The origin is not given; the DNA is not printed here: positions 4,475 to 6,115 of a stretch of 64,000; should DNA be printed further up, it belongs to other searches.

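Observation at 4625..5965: Stand-alone lipoprotein LanC-like protein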

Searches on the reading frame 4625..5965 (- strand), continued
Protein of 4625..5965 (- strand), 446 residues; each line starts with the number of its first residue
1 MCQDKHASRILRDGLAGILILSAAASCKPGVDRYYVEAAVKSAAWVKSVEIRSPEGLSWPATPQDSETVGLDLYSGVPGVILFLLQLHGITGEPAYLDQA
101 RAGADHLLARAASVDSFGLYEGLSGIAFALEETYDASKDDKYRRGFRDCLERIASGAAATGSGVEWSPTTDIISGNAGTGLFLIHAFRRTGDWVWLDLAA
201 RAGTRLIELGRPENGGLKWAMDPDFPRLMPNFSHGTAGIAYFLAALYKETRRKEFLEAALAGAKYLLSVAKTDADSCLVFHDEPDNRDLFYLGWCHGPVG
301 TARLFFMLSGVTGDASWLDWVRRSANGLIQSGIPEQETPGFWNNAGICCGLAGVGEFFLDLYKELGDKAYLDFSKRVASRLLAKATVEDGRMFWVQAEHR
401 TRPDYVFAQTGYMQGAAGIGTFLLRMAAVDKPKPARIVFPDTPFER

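Call 8: find_encoding_contigs(protein=P0084, flank=10000, max_places=3)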
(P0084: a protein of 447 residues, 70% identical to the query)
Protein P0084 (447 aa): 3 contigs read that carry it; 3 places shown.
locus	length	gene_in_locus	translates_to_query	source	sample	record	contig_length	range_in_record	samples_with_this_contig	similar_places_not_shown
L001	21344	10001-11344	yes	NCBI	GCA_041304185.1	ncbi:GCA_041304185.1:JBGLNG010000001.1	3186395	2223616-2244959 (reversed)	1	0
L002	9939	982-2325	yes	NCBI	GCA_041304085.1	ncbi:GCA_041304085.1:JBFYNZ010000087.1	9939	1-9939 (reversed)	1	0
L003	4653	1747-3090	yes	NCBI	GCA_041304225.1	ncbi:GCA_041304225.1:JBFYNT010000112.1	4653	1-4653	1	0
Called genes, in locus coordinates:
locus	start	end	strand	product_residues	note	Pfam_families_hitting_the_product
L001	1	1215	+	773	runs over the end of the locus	PF01751:Toprim, PF01131:Topoisom_bac, PF01396:Zn_ribbon_Top1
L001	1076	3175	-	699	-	-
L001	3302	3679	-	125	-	-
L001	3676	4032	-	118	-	PF12675:DUF3795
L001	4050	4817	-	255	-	PF01061:ABC2_membrane, PF12698:ABC2_membrane_3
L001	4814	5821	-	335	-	PF00005:ABC_tran, PF13304:AAA_21 (weak), PF13732:DrrA1-3_C (weak)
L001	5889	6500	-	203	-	PF13489:Methyltransf_23 (weak), PF08241:Methyltransf_11 (weak), PF08242:Methyltransf_12, PF13649:Methyltransf_25 (weak)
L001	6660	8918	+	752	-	PF26549:Tricorn_N, PF26550:Tricorn_2nd (weak), PF07676:PD40 (weak), PF26549:Tricorn_N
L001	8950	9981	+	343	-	PF01966:HD, PF13286:HD_assoc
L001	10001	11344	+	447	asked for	PF05147:LANC_like, PF07944:Beta-AFase-like_GH127_cat (faint)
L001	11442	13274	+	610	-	PF00456:Transketolase_N, PF13292:DXP_synthase_N (faint), PF00676:E1_dh, PF02779:Transket_pyr, PF02780:Transketolase_C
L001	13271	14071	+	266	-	PF00565:SNase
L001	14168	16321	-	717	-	PF00912:Transgly, PF00905:Transpeptidase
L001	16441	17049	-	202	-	PF02223:Thymidylate_kin, PF13238:AAA_18 (faint), PF13521:AAA_28, PF13671:AAA_33 (weak)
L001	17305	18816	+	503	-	PF00089:Trypsin, PF13365:Trypsin_2, PF00595:PDZ, PF13180:PDZ_2, PF12812:PDZ_1 (faint), PF17820:PDZ_6, PF00595:PDZ (weak)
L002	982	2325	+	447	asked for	PF05147:LANC_like, PF07944:Beta-AFase-like_GH127_cat (faint)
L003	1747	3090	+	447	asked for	PF05147:LANC_like, PF07944:Beta-AFase-like_GH127_cat (faint)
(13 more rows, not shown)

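Call 9: find_encoding_contigs(protein=P0024, flank=10000, max_places=2)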
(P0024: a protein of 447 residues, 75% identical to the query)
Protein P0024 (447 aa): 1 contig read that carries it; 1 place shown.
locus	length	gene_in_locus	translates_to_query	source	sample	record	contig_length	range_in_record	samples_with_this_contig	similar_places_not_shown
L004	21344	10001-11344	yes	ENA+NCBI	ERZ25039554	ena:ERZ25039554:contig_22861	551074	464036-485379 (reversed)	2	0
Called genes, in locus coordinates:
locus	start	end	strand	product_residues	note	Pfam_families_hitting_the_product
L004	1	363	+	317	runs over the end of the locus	PF02775:TPP_enzyme_C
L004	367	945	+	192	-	PF01558:POR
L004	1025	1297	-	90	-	-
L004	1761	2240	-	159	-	-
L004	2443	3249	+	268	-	PF13607:Succ_CoA_lig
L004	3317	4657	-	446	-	PF13435:Cytochrome_C554 (faint), PF14522:Cytochrome_C7 (faint), PF22113:Mtrc-MtrF_II-IV_dom (faint), PF14537:Cytochrom_c3_2 (faint)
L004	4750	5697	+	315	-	PF20244:DUF6599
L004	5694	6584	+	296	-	PF04015:DUF362 (weak)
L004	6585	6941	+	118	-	PF09723:Zn_ribbon_8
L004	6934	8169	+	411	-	PF02646:RmuC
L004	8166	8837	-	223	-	PF01168:Ala_racemase_N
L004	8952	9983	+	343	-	PF01966:HD, PF13286:HD_assoc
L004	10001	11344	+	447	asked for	PF05147:LANC_like, PF06662:C5-epim_C (faint)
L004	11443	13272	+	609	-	PF00456:Transketolase_N, PF13292:DXP_synthase_N (faint), PF00676:E1_dh, PF02779:Transket_pyr, PF02780:Transketolase_C, PF22613:Transketolase_C_1 (faint)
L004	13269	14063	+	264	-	PF00565:SNase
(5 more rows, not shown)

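Call 10: find_encoding_contigs(protein=P0001, flank=10000, max_places=2)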
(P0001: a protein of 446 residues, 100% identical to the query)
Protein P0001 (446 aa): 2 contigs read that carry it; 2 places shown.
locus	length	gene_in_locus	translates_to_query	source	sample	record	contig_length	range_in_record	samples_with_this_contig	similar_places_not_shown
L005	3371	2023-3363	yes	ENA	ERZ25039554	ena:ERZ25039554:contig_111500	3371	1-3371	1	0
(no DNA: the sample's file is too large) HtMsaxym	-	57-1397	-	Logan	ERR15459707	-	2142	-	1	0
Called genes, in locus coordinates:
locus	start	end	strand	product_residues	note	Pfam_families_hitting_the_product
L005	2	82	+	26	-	?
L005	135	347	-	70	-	-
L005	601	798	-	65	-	-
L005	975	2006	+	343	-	PF01966:HD, PF13286:HD_assoc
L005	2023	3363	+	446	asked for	PF05147:LANC_like, PF07944:Beta-AFase-like_GH127_cat (faint)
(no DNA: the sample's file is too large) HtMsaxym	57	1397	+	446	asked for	PF05147:LANC_like, PF07944:Beta-AFase-like_GH127_cat (faint)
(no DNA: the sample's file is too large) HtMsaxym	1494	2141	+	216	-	?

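Call 14: search_protein_representatives(protein=window:4625-5965:-)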
Query: 446 residues. Proteins with E-value up to 0.001 (for the whole library): 7388; up to 1e-10: 2576; up to 1e-30: 543. The best 150 are listed.
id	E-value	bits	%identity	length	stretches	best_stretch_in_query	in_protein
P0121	3.9e-131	454.2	51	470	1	32-444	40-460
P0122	2.4e-122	425.3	48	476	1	22-441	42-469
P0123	1.5e-121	422.7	50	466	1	29-446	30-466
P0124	1.8e-119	415.8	46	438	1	26-445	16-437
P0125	2.8e-118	411.9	49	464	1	26-444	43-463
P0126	1.7e-117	409.3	46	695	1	22-444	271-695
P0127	3.2e-117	408.3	47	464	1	28-444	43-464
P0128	7.0e-114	397.4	46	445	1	26-445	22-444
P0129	2.5e-112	392.2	48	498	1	34-444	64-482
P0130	3.2e-112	391.9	45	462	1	21-444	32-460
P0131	7.0e-109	380.9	48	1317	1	23-441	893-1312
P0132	2.0e-108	379.4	50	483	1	38-444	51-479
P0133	2.1e-107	376.0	46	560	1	19-445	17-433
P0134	5.2e-107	374.7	49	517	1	24-444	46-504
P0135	6.8e-107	374.3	50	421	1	36-444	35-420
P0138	1.5e-104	366.6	47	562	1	21-444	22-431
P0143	7.5e-104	364.3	50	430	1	10-361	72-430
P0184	5.4e-89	315.3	42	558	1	31-444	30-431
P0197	2.9e-87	309.6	46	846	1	32-428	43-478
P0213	2.4e-82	293.4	42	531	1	13-435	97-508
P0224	8.2e-80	285.0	40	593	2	73-444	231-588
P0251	1.1e-74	268.1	43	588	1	106-444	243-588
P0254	2.3e-74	267.1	44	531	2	250-441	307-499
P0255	2.4e-74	267.0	45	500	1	36-358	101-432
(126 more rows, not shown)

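Call 17: search_solved_structures(query=A1, max_evalue=0.001, show_alignments=5)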
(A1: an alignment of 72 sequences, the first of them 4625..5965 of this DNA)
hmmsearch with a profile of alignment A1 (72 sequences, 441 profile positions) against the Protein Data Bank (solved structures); distinct sequences matched with E-value up to 0.001: 28.
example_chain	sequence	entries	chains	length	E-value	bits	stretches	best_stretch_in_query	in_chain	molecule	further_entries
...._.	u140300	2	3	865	1.1e-23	86.8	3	65-148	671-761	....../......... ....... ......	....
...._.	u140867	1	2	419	1.6e-21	79.7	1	66-379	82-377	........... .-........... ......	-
3e6u_A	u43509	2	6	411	3.6e-21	78.6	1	66-379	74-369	LanC-like protein 1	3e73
8czk_A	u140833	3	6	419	5.3e-21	78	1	66-379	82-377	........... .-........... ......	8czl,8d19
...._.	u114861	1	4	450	7.1e-21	77.6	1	36-378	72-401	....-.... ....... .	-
3t33_A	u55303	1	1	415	1.6e-14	56.6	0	66-132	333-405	G protein coupled receptor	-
2g02_A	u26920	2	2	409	1.7e-13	53.2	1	51-245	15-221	Nisin biosynthesis protein nisC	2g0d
6st5_A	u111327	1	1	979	2.6e-12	49.4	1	47-296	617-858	LicM2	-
8byk_A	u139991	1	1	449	5.6e-09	38.4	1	62-186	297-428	Lanthionine synthetase C-like protein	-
8sao_B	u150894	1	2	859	1.1e-08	37.4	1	59-153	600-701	Class III lanthionine synthetase LanKC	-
8sap_A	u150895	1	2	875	1.2e-08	37.3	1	59-153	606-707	Class III lanthionine synthetase LanKC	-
8sam_A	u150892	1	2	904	1.3e-08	37.1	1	59-153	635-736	Class III lanthipeptide, Class III lanthionine synthetase LanKC fusion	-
9ugq_A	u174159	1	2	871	4.1e-08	35.5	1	59-182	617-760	SalKC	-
9wj0_A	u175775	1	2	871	5.2e-08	35.2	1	59-160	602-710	Protein kinase domain-containing protein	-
9wop_A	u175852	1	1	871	5.7e-08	35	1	59-160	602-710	Protein kinase domain-containing protein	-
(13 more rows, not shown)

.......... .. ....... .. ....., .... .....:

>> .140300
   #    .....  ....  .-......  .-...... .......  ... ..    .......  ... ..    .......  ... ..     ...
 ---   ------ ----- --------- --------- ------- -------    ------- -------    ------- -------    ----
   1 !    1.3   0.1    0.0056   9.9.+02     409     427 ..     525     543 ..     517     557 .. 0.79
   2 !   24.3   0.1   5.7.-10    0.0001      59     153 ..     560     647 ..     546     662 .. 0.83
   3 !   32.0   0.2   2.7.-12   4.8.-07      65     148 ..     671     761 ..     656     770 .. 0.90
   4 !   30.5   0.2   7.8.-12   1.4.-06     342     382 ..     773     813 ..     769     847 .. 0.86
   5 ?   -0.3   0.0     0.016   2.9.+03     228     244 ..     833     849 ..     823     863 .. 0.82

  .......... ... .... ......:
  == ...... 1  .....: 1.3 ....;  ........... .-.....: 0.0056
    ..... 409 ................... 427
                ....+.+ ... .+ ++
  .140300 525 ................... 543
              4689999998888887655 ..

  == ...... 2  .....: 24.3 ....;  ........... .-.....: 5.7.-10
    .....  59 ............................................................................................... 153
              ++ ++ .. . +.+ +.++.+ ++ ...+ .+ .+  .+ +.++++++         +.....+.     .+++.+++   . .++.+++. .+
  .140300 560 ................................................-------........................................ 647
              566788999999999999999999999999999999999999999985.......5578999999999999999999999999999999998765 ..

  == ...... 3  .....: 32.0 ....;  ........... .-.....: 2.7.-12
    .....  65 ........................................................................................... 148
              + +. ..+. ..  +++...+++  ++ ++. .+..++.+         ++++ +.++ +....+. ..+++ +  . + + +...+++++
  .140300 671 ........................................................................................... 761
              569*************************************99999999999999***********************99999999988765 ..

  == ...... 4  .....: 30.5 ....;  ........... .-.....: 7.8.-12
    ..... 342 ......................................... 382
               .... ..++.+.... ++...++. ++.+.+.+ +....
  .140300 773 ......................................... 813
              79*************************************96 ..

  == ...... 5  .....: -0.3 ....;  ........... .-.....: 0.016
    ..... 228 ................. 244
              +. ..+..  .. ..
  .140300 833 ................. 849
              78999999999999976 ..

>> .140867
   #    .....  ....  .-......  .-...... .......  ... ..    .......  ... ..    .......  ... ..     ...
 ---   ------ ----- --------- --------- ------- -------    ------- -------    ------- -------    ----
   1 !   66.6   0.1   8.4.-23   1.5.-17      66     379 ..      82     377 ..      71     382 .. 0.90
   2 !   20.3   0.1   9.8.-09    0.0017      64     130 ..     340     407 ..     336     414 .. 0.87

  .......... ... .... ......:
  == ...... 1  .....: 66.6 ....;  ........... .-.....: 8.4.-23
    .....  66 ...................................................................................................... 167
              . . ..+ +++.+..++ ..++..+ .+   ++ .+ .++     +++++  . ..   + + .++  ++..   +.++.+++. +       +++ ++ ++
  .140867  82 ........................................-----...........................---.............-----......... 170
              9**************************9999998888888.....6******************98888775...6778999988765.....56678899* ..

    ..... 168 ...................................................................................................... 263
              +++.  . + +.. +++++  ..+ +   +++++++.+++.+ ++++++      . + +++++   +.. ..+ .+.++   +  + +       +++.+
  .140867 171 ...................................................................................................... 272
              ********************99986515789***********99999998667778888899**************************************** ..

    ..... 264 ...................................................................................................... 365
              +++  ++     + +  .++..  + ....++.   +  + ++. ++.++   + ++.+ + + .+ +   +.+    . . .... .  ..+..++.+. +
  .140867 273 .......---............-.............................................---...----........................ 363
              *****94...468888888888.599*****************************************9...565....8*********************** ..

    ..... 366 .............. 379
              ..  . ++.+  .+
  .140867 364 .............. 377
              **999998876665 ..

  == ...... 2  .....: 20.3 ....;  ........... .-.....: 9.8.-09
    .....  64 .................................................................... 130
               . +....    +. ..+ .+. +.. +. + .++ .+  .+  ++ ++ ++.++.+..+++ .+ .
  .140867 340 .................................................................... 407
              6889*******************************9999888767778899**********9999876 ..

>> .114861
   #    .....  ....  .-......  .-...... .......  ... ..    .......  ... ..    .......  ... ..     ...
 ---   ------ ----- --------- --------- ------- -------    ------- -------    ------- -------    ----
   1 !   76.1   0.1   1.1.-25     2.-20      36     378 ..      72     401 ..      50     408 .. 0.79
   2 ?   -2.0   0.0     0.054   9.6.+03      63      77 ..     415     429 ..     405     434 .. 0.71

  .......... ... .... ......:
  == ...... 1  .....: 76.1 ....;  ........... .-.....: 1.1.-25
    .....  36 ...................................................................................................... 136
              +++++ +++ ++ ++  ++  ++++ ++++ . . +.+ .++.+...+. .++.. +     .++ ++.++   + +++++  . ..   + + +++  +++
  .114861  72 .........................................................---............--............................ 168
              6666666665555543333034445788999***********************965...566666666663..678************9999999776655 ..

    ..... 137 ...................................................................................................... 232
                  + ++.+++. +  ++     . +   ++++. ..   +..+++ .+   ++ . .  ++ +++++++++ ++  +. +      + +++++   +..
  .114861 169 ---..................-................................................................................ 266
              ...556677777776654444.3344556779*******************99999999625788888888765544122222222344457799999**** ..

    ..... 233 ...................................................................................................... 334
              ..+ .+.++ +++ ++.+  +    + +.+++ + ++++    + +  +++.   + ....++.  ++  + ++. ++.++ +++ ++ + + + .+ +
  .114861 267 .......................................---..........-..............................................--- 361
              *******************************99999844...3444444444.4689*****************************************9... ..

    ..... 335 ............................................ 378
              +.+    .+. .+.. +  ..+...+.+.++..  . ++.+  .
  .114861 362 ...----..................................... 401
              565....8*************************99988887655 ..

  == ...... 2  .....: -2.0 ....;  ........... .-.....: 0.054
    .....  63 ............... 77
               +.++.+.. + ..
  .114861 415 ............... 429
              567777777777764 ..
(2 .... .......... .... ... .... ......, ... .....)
